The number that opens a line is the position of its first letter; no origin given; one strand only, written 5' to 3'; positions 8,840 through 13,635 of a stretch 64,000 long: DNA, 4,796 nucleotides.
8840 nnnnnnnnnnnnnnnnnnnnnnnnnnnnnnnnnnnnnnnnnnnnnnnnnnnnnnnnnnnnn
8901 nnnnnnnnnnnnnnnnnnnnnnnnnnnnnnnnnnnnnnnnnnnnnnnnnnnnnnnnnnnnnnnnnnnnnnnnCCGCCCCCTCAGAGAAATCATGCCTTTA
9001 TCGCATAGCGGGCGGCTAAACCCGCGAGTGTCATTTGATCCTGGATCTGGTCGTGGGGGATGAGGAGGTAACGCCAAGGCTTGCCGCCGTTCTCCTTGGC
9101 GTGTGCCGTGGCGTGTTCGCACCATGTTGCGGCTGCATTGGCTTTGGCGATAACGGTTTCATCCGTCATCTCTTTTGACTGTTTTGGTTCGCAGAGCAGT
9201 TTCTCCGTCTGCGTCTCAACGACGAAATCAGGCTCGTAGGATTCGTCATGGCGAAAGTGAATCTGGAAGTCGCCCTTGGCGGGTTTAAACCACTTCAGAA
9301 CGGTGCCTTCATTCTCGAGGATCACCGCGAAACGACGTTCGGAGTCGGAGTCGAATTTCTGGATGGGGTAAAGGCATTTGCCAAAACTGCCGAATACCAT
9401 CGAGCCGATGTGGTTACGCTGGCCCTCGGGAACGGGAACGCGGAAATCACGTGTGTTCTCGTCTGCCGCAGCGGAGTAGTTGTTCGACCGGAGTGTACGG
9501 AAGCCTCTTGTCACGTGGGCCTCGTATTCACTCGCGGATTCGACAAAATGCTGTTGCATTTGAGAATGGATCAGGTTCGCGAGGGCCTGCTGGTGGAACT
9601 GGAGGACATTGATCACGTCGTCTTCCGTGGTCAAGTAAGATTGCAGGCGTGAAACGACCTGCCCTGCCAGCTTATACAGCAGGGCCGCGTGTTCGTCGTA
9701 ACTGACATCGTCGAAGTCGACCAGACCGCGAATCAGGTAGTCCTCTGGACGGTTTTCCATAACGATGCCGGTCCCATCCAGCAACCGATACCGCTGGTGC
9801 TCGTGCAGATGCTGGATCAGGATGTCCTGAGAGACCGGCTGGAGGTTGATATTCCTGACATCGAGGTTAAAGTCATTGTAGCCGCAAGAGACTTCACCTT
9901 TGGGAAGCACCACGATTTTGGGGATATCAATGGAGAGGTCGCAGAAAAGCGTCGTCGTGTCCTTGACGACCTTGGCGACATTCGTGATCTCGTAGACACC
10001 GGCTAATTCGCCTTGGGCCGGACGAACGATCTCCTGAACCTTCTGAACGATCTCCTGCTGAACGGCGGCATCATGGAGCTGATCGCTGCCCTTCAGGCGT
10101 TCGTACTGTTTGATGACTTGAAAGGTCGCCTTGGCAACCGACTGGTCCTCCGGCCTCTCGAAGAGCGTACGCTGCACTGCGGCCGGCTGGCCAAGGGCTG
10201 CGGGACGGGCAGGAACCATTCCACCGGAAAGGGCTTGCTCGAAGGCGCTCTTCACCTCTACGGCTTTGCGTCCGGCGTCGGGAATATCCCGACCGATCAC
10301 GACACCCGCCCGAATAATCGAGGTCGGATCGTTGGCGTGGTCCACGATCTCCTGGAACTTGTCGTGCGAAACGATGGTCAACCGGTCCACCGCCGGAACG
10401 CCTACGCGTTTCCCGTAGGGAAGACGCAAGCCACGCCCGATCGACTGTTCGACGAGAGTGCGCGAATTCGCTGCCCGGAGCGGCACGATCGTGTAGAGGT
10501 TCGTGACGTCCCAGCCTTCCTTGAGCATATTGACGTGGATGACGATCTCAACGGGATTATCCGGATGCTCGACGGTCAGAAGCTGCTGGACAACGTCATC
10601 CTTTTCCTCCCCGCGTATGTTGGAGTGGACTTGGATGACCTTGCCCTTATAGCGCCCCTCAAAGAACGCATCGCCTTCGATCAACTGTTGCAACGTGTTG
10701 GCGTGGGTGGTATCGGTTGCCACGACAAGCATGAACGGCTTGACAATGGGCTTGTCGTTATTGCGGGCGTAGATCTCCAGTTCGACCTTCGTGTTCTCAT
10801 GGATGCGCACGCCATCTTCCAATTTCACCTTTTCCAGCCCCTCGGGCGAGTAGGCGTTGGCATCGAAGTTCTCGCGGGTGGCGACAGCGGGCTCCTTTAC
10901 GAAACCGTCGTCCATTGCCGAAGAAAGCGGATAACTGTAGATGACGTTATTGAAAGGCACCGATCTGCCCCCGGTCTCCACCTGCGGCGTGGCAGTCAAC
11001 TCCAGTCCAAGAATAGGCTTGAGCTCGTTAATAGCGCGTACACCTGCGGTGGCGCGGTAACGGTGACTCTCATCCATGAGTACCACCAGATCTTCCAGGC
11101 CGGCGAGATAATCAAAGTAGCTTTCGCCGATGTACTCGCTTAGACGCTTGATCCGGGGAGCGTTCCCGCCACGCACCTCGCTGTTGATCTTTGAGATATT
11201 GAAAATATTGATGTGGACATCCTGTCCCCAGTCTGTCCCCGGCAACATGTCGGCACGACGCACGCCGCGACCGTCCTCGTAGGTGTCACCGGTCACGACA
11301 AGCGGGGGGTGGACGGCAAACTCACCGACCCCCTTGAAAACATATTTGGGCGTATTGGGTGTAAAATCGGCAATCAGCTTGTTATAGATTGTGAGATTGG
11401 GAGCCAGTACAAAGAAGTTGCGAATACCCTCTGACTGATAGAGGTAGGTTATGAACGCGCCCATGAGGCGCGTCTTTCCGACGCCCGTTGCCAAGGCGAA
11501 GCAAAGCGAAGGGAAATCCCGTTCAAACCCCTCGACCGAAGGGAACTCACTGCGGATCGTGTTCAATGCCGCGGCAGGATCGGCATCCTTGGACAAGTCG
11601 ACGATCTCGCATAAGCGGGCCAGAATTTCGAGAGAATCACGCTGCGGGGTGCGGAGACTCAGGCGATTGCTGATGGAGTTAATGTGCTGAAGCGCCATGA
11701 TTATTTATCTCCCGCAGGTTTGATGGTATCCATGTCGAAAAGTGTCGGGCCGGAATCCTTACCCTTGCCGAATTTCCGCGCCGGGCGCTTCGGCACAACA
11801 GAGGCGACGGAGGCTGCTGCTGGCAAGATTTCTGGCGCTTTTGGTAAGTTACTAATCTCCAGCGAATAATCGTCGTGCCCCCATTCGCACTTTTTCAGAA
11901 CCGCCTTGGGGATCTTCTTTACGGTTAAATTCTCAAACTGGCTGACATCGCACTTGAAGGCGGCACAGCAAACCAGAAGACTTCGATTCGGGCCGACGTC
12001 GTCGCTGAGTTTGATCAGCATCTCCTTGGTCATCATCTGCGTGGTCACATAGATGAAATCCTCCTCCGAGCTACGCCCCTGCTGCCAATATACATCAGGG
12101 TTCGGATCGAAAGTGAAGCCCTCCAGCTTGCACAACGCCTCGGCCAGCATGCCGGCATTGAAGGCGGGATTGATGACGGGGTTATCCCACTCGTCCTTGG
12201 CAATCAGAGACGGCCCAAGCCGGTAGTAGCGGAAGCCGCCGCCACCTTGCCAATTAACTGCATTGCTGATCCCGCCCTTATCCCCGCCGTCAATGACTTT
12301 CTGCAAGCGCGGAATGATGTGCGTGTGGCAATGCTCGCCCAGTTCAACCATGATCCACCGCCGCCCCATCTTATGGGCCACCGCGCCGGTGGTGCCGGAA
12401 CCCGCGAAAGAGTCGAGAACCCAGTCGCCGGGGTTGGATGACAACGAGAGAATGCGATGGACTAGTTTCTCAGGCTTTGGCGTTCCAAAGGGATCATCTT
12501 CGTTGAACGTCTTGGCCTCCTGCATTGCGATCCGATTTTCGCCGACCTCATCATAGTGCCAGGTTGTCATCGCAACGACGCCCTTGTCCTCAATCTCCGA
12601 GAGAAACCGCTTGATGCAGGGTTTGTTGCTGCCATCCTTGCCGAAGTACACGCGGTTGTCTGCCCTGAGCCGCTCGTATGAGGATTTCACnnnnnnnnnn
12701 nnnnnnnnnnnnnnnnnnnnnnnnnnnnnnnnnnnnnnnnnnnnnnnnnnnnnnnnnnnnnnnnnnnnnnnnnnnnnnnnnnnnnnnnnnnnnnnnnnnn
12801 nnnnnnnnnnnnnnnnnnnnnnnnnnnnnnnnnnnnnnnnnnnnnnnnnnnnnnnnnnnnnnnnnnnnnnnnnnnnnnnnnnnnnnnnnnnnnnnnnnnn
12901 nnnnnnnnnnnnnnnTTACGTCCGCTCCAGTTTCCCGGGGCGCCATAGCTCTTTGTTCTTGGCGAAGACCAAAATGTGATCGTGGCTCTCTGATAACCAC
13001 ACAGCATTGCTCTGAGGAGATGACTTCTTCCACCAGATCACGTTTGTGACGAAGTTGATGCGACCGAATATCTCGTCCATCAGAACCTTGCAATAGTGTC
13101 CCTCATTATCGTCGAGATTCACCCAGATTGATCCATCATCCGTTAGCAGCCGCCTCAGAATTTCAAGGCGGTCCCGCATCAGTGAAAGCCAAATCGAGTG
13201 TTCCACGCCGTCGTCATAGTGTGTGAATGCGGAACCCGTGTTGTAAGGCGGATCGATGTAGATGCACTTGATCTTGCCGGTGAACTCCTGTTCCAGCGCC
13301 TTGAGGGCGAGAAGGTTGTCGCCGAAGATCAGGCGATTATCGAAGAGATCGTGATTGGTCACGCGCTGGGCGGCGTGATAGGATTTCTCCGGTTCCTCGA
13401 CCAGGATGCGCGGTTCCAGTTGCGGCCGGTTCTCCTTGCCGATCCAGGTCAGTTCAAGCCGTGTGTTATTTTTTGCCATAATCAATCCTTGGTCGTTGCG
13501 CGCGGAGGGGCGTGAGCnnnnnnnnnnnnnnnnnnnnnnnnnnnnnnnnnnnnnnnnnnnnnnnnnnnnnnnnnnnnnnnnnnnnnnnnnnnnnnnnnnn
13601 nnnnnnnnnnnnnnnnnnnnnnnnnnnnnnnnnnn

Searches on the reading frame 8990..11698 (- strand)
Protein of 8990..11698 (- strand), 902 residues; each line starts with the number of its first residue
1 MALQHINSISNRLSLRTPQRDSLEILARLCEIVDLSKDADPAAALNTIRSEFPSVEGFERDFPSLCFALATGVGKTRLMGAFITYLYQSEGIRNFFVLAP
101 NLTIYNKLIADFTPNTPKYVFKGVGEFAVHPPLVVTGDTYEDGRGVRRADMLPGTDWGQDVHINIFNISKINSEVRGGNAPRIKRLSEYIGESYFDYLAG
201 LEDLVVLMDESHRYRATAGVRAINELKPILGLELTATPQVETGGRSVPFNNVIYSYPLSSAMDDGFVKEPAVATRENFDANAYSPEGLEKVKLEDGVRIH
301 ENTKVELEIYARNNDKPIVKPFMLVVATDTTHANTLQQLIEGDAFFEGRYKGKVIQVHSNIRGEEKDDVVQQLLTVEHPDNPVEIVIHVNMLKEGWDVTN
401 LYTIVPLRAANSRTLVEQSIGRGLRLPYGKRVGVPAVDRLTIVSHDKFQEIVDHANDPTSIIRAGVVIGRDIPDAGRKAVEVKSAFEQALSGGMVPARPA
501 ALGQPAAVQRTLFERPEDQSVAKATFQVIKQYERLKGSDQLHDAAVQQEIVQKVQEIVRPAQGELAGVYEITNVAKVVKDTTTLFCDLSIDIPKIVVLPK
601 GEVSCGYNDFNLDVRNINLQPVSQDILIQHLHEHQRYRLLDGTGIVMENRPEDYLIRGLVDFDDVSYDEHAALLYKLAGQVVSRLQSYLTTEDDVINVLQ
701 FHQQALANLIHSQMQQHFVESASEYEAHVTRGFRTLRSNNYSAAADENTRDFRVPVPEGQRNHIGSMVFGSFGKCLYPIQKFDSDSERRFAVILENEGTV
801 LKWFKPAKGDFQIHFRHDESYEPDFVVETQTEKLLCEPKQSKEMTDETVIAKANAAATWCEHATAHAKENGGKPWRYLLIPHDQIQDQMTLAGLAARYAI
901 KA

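Call 6: search_protein_families(library=padloc, proteins=[window:8990-11698:-], max_evalue=0.01)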
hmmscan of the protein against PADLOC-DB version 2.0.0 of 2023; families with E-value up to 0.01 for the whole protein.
window:8990-11698:- (902 aa): 12 families
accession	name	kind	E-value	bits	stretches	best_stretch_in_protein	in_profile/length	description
PDLC03648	REase_III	-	4.2e-242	804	2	83-559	2-499/871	Type III restriction enzyme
PDLC03650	REase_III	-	6.3e-13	46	1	201-430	223-425/898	Type III restriction enzyme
PDLC03647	REase_III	-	2.3e-12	43.9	1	380-453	504-580/989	Type III restriction enzyme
PDLC03651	REase_III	-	7.3e-10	35.5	2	373-410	399-436/873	Type III restriction enzyme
PDLC03653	REase_III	-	2.2e-09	34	1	205-447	262-490/883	Type III restriction enzyme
PDLC03649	REase_III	-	4e-08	29.6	1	381-428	493-540/973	Type III restriction enzyme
PDLC03658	mREase_IV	-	2.9e-05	20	1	379-428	498-547/953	Type IV methyl-directed restriction enzyme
PDLC03659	mREase_IV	-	4.1e-05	19.6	1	378-430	505-557/945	Type IV methyl-directed restriction enzyme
PDLC03047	REase_I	-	6.6e-05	18.8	1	325-426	609-703/1107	Type I restriction enzyme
PDLC03042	REase_I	-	7.3e-05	18.3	1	341-426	743-830/1170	Type I restriction enzyme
PDLC03597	REase_MTase_IIG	-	0.005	12.4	1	353-433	520-602/1646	Type IIG restriction enzyme-methyltransferase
PDLC03051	REase_MTase_I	-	0.0077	11.3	0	365-454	539-627/1591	Type I restriction enzyme-methyltransferase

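Call 7: search_protein_families(library=pfam, proteins=[window:8990-11698:-], max_evalue=0.01)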
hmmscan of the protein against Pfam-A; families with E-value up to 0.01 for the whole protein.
window:8990-11698:- (902 aa): 3 families
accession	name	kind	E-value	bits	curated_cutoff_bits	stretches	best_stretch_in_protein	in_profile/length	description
PF04851.21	ResIII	-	3.3e-20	73.1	22.5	1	57-239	18-163/164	Type III restriction enzyme, res subunit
PF00271.37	Helicase_C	-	0.00015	22.5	23.5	1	343-425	31-108/110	Helicase conserved C-terminal domain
PF18766.7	SWI2_SNF2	-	0.00069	19.8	26.7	1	188-269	110-187/221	SWI2/SNF2 ATPase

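Call 63: search_solved_structures(query=window:8990-11698:-, max_evalue=0.001)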
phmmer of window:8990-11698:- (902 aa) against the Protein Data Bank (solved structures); distinct sequences matched with E-value up to 0.001: 1.
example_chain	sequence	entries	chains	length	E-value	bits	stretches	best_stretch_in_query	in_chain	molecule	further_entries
4zcf_C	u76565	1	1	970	1.1e-06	30.3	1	327-430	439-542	Restriction endonuclease EcoP15I, restriction subunit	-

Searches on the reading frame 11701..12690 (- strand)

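Call 6: search_protein_families(library=padloc, proteins=[window:11701-12690:-], max_evalue=0.01)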
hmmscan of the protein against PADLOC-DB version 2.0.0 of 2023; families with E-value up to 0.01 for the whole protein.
window:11701-12690:- (329 aa): 58 families (the best 25 are shown)
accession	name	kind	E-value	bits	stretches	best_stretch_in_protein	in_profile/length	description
PDLC03636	MTase_III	-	5.3e-113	376.8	1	3-283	266-559/575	Type III methyltransferase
PDLC03644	MTase_III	-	8.1e-51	171.4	1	3-168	261-431/542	Type III methyltransferase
PDLC03635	MTase_III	-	1.6e-31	107.8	1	56-159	497-601/708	Type III methyltransferase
PDLC03638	MTase_III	-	1.8e-27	94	1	8-158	570-712/816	Type III methyltransferase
PDLC03634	MTase_III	-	4.2e-19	66.9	1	3-123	325-450/621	Type III methyltransferase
PDLC03637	MTase_III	-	5.4e-19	66.2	1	2-119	332-455/513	Type III methyltransferase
PDLC03640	MTase_III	-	3.2e-17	60.1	1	8-135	313-449/654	Type III methyltransferase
PDLC03300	MTase_II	-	4.9e-17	59.9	1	64-122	211-269/302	Type II methyltransferase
PDLC03371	MTase_II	-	5.3e-17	60.2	1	64-130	189-253/260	Type II methyltransferase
PDLC03299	MTase_II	-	2.6e-15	54.7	1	63-119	191-247/296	Type II methyltransferase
PDLC03216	MTase_II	-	3.9e-15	53.7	1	68-133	194-259/364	Type II methyltransferase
PDLC03738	oMTase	-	1.4e-14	51.6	1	68-132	204-268/376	orphan methyltransferase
PDLC03641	MTase_III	-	2.6e-13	47.4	1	2-117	329-446/657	Type III methyltransferase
PDLC03633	MTase_III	-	4.9e-13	46.6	1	62-122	286-346/616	Type III methyltransferase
PDLC03387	MTase_II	-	2e-11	41.6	1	72-130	218-276/289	Type II methyltransferase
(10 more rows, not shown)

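Call 7: search_protein_families(library=pfam, proteins=[window:11701-12690:-], max_evalue=0.01)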
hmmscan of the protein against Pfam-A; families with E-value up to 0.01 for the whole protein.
window:11701-12690:- (329 aa): 1 family
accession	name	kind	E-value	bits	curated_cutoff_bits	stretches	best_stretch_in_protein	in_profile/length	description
PF01555.25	N6_N4_Mtase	-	8.2e-21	75.4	26.7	1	34-123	134-217/221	DNA methylase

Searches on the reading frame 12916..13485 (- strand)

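Call 6: search_protein_families(library=padloc, proteins=[window:12916-13485:-], max_evalue=0.01)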
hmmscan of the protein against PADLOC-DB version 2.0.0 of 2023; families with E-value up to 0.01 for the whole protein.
window:12916-13485:- (189 aa): 29 families (the best 25 are shown)
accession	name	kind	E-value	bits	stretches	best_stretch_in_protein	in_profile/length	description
PDLC03636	MTase_III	-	1e-89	299.9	1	7-179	4-176/575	Type III methyltransferase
PDLC03644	MTase_III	-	1e-56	190.8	1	12-188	4-198/542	Type III methyltransferase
PDLC03634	MTase_III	-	2.3e-45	153.6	2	93-181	167-255/621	Type III methyltransferase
PDLC03635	MTase_III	-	1.7e-43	147.3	1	40-179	209-352/708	Type III methyltransferase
PDLC03641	MTase_III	-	7.6e-38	128.5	2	95-180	180-265/657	Type III methyltransferase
PDLC03354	MTase_II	-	4.9e-31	106.2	1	6-179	21-209/425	Type II methyltransferase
PDLC03638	MTase_III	-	9.1e-31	104.9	1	45-180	376-512/816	Type III methyltransferase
PDLC03640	MTase_III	-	2.5e-30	103.4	2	91-178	107-200/654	Type III methyltransferase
PDLC03637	MTase_III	-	7.9e-30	102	1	9-178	84-265/513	Type III methyltransferase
PDLC03642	MTase_III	-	1.5e-29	101.1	1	42-185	75-225/528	Type III methyltransferase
PDLC03646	MTase_III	-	4.4e-23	79.1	1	49-174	471-594/1057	Type III methyltransferase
PDLC03300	MTase_II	-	4.5e-23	79.8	1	87-178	76-164/302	Type II methyltransferase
PDLC03639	MTase_III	-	3.9e-20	69.7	1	50-176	88-221/639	Type III methyltransferase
PDLC03632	MTase_III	-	6.5e-19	65.5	2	90-179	235-320/983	Type III methyltransferase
PDLC03278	MTase_II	-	1.2e-18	65.7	1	57-182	9-127/390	Type II methyltransferase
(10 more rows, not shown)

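Call 7: search_protein_families(library=pfam, proteins=[window:12916-13485:-], max_evalue=0.01)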
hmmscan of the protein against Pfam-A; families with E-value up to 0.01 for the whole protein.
window:12916-13485:- (189 aa): 1 family
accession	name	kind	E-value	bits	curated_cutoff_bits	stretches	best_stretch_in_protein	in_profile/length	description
PF01555.25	N6_N4_Mtase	-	3.9e-25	89.5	26.7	1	72-180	1-110/221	DNA methylase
